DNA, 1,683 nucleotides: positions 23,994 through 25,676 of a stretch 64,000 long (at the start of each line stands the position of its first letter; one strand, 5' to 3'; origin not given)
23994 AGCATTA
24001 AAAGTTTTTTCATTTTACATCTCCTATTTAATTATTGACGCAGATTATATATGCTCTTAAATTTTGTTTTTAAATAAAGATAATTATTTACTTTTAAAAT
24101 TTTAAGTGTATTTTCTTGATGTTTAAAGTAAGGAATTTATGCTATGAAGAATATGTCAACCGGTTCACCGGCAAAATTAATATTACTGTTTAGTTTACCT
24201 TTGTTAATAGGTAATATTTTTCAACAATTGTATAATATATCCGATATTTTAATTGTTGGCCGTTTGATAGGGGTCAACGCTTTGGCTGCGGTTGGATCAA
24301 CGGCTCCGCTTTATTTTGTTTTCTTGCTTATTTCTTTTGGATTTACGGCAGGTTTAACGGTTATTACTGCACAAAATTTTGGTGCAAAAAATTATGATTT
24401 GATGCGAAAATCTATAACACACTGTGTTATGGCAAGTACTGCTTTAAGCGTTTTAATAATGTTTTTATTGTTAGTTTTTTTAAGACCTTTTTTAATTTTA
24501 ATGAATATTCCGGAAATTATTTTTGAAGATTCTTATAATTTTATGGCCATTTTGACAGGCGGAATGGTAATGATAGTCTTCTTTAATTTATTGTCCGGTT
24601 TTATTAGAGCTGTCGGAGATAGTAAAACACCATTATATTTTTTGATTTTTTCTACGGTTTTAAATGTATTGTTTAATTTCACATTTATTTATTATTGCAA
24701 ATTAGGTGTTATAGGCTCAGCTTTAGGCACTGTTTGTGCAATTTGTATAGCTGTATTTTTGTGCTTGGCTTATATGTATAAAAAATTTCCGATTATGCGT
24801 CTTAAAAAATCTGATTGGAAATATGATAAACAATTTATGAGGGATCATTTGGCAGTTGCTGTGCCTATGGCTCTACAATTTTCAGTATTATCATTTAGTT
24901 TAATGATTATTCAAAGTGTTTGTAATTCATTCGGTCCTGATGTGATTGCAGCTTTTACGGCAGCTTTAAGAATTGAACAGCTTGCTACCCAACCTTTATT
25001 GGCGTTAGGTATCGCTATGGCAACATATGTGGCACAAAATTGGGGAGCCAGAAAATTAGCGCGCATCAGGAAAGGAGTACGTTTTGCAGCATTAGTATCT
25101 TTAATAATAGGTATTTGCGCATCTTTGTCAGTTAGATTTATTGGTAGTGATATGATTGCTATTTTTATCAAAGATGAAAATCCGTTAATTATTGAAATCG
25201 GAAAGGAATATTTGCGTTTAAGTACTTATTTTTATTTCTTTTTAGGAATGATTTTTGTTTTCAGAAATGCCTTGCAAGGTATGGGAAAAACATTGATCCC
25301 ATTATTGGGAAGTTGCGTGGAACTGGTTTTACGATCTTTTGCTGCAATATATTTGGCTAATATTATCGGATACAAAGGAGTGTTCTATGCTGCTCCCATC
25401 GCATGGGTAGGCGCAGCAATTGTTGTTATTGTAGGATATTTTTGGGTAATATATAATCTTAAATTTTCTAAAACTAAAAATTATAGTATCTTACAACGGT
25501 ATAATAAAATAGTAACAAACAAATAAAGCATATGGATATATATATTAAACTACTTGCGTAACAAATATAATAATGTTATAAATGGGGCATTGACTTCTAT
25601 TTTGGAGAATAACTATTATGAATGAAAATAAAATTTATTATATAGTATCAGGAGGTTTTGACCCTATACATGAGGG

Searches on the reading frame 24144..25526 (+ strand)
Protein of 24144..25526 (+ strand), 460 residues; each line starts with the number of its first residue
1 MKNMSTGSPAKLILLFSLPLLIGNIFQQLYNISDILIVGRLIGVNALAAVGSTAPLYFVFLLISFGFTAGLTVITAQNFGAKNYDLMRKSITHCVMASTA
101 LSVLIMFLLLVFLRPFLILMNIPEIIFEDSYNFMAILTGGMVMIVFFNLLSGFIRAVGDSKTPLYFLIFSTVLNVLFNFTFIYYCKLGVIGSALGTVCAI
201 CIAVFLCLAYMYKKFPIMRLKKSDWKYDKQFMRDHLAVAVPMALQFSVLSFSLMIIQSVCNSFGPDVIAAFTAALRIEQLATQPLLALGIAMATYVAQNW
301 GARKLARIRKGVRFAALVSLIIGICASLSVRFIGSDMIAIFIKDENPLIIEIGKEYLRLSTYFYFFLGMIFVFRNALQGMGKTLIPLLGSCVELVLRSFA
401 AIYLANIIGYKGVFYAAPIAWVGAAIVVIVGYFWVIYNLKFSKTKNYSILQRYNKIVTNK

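Call 37: search_protein_families(library=pfam, proteins=[window:24144-25526:+], max_evalue=0.0001)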
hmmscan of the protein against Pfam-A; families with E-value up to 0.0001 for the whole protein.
window:24144-25526:+ (460 aa): 2 families
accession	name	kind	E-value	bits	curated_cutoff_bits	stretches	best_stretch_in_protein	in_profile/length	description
PF01554.23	MatE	-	5.7e-56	189.1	24.9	2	19-180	1-161/161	MatE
PF03023.19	MurJ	-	1.9e-05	24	27.4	1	76-221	262-409/451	Lipid II flippase MurJ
